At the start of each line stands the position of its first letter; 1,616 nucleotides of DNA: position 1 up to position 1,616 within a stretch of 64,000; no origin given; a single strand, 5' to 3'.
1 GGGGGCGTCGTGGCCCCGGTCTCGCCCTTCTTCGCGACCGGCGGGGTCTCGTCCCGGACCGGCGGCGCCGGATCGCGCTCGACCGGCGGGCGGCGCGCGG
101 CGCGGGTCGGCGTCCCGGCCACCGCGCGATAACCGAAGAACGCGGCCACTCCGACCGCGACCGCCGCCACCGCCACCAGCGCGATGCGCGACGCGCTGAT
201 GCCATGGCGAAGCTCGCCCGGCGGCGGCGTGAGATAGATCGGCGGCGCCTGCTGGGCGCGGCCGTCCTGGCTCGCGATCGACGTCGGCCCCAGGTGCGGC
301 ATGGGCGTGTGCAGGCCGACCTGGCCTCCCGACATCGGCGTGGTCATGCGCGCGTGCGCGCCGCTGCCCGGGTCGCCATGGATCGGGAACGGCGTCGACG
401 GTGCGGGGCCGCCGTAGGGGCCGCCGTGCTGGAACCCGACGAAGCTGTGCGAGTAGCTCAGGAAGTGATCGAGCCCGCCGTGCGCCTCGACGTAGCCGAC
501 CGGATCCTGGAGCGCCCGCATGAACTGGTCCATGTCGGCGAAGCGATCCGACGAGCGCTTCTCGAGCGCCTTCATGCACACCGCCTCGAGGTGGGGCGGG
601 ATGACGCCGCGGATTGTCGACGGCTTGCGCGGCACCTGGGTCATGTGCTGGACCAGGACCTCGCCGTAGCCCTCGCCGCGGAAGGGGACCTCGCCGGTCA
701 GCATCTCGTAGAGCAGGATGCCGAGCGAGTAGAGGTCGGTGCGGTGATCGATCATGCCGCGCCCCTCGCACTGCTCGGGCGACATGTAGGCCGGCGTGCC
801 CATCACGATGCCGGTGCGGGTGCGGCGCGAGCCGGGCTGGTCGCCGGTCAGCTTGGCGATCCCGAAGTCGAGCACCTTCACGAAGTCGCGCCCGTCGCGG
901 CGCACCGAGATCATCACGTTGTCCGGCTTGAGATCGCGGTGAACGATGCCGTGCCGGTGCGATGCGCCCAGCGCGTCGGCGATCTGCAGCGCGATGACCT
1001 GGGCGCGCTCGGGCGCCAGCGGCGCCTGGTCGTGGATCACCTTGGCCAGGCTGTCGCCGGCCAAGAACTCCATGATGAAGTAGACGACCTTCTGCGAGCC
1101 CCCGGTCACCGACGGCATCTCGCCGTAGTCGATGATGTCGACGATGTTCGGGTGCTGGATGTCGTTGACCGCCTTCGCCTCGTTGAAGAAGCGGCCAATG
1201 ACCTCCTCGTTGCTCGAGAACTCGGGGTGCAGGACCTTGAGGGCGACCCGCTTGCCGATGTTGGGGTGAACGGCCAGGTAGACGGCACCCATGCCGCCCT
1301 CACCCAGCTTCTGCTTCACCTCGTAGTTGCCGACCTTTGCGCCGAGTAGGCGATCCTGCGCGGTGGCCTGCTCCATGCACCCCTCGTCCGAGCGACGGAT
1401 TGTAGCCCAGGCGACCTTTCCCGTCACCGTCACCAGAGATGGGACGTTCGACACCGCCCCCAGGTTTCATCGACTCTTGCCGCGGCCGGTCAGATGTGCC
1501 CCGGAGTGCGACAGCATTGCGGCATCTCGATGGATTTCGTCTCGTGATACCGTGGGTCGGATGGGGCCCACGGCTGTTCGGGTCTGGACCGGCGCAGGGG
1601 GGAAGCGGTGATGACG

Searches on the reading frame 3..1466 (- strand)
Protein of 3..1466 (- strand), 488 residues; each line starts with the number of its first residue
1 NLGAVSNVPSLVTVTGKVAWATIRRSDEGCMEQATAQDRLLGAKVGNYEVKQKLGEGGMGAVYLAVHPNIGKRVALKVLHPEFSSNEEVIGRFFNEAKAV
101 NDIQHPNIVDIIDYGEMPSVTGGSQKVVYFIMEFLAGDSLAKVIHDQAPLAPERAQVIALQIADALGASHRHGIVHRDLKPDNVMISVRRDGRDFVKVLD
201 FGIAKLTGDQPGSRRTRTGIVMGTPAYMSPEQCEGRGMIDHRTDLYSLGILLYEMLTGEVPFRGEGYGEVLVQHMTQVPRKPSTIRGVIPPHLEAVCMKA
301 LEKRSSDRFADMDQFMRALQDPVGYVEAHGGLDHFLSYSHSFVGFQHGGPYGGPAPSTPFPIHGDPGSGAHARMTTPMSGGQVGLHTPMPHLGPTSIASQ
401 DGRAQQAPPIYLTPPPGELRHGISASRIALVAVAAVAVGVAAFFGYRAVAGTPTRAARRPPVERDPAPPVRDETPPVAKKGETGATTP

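Call 38: search_protein_families(library=pfam, max_evalue=0.001, proteins=[window:3-1466:-])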
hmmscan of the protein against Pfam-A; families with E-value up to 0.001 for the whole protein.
window:3-1466:- (488 aa): 4 families
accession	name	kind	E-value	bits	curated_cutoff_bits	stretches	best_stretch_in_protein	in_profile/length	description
PF00069.31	Pkinase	-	5.9e-51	173.8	31.7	1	48-310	1-253/263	Protein kinase domain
PF07714.23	PK_Tyr_Ser-Thr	-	7.5e-30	104.5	23.1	1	49-308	2-248/258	Protein tyrosine and serine/threonine kinase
PF01636.29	APH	-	4.3e-07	30.4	23.2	1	152-205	145-198/239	Phosphotransferase enzyme family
PF03109.22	ABC1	-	5.3e-05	22.9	22.9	0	95-205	112-215/244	ABC1 atypical kinase-like domain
